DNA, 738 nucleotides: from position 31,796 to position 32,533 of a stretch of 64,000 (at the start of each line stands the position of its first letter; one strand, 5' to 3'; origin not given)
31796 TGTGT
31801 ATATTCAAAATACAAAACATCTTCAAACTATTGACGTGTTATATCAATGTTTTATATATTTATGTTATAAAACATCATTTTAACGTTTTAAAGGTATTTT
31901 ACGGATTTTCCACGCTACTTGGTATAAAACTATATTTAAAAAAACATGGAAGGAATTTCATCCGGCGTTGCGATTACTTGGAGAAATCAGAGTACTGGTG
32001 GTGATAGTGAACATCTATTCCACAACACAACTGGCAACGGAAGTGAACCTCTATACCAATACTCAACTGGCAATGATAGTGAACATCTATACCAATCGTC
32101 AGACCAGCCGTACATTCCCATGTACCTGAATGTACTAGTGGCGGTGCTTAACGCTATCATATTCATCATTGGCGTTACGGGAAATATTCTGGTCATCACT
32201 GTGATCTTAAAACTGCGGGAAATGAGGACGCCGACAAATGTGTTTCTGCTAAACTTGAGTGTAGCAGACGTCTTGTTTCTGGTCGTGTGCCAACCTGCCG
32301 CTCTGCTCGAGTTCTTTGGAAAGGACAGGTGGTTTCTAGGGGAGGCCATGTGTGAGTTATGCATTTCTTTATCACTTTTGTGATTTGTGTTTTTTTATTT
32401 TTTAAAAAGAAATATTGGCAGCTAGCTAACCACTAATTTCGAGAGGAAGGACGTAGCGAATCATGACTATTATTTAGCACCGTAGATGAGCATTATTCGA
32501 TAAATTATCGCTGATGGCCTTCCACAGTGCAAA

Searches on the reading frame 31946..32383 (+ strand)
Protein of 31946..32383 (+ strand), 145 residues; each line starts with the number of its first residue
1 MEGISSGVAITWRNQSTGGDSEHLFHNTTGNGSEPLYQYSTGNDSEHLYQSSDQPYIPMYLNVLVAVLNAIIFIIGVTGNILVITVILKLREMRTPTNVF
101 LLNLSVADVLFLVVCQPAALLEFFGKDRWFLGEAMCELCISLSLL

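Call 45: search_protein_families(library=pfam, proteins=[window:31946-32383:+], max_evalue=0.001)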
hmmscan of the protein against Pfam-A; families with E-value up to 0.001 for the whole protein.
window:31946-32383:+ (145 aa): 2 families
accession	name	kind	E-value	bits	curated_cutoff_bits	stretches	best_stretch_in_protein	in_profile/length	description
PF00001.26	7tm_1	-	5.6e-17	62.5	30.5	1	79-142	1-64/260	7 transmembrane receptor (rhodopsin family)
PF10320.15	7TM_GPCR_Srsx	-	1.5e-05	25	24.1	1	73-123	1-51/257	Serpentine type 7TM GPCR chemoreceptor Srsx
